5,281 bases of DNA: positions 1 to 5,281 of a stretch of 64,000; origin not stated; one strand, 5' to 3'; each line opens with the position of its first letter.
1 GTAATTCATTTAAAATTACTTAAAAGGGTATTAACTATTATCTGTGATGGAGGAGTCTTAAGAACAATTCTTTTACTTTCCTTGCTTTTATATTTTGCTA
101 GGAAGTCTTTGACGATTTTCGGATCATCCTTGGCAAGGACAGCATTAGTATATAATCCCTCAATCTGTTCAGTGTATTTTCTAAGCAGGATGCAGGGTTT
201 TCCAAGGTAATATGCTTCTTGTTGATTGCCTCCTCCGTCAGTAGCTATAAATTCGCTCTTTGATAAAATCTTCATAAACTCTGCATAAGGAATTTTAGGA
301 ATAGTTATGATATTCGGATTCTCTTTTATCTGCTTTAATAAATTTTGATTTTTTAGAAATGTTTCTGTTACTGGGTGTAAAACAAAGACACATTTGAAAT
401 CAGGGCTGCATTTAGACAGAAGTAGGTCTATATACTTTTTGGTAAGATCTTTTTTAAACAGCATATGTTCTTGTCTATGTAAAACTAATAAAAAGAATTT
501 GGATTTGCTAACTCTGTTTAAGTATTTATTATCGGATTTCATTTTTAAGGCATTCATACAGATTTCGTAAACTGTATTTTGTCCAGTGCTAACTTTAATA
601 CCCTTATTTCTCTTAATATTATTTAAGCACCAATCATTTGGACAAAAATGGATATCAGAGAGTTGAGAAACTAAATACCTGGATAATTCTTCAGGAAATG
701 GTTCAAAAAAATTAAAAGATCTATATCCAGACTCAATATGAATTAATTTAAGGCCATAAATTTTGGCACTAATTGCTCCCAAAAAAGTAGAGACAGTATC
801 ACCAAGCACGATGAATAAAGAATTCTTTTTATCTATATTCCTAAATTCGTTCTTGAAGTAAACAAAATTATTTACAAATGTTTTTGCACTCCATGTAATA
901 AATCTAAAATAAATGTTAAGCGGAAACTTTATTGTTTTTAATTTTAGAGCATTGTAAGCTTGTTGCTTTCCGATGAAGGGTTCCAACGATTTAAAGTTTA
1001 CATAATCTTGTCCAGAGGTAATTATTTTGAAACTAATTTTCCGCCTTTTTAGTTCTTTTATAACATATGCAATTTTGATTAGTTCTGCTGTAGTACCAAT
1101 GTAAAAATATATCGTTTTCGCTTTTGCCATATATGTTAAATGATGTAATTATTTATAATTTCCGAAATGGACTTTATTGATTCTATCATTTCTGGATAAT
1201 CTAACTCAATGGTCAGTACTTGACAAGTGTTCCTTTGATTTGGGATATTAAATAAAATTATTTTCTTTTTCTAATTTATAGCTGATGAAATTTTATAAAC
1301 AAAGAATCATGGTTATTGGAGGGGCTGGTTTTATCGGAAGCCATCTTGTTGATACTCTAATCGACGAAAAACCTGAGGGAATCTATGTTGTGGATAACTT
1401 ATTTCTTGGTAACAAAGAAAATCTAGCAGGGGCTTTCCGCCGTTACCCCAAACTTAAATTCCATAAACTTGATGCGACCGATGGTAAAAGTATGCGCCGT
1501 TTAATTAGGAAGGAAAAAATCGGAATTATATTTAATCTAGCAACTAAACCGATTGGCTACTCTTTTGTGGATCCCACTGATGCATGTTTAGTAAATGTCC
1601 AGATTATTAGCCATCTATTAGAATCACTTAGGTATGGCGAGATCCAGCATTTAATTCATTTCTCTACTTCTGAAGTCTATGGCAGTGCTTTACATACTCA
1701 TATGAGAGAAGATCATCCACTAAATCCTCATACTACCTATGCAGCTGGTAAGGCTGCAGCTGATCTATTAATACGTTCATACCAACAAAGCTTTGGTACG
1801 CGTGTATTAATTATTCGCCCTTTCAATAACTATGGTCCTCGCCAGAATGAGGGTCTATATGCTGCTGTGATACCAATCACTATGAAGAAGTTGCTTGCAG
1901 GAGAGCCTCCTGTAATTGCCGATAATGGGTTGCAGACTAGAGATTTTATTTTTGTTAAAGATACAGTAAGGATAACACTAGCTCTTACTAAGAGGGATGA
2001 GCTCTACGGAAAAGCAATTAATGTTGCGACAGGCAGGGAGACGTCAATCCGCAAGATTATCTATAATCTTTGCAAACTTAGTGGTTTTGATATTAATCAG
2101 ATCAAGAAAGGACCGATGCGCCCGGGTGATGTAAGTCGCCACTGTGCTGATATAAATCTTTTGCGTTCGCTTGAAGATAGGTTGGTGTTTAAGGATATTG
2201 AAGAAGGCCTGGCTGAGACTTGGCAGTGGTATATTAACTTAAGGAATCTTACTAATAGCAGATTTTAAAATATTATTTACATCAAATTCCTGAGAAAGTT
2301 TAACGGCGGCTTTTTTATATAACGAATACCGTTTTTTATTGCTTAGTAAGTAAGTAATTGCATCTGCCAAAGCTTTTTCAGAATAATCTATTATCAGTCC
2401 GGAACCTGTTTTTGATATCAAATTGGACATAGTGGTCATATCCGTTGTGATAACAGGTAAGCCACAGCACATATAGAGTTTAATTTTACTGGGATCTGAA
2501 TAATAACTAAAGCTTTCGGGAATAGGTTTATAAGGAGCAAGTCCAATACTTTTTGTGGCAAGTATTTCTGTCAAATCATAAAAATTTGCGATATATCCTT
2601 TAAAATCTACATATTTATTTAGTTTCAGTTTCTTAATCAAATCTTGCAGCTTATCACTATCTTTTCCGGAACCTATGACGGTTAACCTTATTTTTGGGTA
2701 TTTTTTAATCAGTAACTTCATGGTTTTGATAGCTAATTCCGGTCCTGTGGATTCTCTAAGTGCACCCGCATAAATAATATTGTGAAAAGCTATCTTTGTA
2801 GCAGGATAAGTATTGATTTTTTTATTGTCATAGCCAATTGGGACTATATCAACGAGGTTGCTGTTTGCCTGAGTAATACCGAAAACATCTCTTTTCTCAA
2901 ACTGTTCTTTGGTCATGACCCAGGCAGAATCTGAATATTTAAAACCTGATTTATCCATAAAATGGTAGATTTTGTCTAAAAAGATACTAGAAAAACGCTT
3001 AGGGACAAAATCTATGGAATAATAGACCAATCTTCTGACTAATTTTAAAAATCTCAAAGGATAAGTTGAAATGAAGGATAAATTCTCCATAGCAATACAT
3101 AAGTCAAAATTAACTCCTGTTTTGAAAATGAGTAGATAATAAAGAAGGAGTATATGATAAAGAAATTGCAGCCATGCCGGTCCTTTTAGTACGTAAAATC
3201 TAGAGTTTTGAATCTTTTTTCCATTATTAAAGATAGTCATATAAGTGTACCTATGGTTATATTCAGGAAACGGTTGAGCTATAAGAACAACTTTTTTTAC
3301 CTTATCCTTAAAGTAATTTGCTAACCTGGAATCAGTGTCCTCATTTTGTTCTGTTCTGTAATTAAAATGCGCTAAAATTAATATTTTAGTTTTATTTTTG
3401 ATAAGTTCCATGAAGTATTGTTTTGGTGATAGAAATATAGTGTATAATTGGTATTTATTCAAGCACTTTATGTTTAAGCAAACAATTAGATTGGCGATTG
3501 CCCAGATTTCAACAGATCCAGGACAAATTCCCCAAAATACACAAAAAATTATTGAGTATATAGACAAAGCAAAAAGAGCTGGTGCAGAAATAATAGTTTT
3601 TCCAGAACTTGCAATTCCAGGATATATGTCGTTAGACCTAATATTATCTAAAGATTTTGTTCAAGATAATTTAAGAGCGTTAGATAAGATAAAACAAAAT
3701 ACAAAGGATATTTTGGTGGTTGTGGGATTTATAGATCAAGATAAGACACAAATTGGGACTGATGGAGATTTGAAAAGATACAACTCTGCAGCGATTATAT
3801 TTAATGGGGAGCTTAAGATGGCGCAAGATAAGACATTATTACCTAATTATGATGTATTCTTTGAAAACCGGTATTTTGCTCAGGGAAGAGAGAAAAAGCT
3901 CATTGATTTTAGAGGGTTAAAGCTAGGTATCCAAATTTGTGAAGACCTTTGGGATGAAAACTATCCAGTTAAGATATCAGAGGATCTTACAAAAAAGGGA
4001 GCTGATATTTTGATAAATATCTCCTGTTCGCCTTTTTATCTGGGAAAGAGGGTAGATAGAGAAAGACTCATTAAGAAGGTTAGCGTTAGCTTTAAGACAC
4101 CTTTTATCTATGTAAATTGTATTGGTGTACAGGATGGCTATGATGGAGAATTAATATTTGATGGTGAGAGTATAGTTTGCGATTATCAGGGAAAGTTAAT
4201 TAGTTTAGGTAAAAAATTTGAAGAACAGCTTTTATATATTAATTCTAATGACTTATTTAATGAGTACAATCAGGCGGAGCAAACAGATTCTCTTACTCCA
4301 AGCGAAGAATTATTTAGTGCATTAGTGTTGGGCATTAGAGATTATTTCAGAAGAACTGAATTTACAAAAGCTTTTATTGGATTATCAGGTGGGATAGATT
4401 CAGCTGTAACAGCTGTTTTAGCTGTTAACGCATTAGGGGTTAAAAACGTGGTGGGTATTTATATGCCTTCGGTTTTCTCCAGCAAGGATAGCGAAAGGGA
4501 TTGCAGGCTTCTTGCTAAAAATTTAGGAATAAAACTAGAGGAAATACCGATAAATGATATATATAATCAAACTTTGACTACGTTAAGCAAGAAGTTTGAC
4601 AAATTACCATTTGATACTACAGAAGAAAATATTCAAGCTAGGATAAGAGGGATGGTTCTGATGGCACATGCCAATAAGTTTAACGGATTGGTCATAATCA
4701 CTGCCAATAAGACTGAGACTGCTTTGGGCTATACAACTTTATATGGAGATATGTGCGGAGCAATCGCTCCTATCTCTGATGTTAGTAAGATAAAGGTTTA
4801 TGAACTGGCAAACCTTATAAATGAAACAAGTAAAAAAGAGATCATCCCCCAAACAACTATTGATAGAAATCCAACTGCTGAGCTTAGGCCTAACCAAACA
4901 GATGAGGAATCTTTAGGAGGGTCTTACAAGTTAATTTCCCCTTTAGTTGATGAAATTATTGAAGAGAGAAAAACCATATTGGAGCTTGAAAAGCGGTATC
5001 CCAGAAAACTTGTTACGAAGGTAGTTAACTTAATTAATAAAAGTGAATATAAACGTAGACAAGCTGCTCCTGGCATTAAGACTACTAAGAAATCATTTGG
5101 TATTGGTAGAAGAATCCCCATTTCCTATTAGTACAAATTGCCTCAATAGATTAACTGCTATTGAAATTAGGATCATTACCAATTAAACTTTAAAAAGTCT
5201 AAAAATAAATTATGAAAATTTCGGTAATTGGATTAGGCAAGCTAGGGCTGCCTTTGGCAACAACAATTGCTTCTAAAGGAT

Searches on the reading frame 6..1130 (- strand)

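Call 7: search_protein_families(library=pfam, proteins=[window:6-1130:-], max_evalue=0.001)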
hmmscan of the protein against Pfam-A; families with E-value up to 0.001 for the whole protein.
window:6-1130:- (374 aa): 1 family
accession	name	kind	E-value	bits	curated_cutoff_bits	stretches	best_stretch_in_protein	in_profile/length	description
PF02350.25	Epimerase_2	-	2.5e-42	145.4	30.6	1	101-348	66-317/347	UDP-N-acetylglucosamine 2-epimerase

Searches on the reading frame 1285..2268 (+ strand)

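Call 7: search_protein_families(library=pfam, proteins=[window:1285-2268:+], max_evalue=0.001)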
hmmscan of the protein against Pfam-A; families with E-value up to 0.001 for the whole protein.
window:1285-2268:+ (327 aa): 7 families
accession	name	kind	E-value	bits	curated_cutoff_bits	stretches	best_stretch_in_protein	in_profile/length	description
PF01370.27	Epimerase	-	7.6e-51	173.3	20.9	1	8-248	1-240/240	NAD dependent epimerase/dehydratase family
PF16363.11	GDP_Man_Dehyd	-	1.1e-50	173.4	27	1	9-290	1-310/332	GDP-mannose 4,6 dehydratase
PF01073.25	3Beta_HSD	-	3.2e-13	49.8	22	1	9-190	1-189/280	3-beta hydroxysteroid dehydrogenase/isomerase family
PF02719.21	Polysacc_synt_2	-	2.5e-10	40.5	20.2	1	8-281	1-266/293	Polysaccharide biosynthesis protein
PF04321.23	RmlD_sub_bind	-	4.5e-08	33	27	1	7-181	2-150/287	RmlD substrate binding domain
PF07993.18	NAD_binding_4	-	5.7e-08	32.7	20.1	1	77-179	87-204/258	Male sterility protein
PF13460.12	NAD_binding_10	-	2.8e-05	24.5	27.2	1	12-165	1-133/184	NAD(P)H-binding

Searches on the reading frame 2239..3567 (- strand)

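Call 7: search_protein_families(library=pfam, proteins=[window:2239-3567:-], max_evalue=0.001)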
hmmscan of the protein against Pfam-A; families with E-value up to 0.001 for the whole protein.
window:2239-3567:- (442 aa): 2 families
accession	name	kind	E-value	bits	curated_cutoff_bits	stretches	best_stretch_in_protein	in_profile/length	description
PF00534.26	Glycos_transf_1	-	9.3e-21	74.5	26.4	1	264-421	18-169/172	Glycosyl transferases group 1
PF13692.12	Glyco_trans_1_4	-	1e-18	68.4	27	1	263-410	3-142/142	Glycosyl transferases group 1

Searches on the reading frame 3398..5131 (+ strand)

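Call 7: search_protein_families(library=pfam, proteins=[window:3398-5131:+], max_evalue=0.001)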
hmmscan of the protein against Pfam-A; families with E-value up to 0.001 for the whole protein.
window:3398-5131:+ (577 aa): 3 families
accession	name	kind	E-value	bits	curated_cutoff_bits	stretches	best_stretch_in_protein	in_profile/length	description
PF02540.23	NAD_synthase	-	8e-72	241.7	21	1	307-556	3-242/242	NAD synthase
PF00795.27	CN_hydrolase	-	8.3e-26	91.3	23.2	1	31-281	1-244/256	Carbon-nitrogen hydrolase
PF03054.22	tRNA_Me_trans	-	0.00019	21.6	20.6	1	324-392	2-79/202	tRNA methyl transferase HUP domain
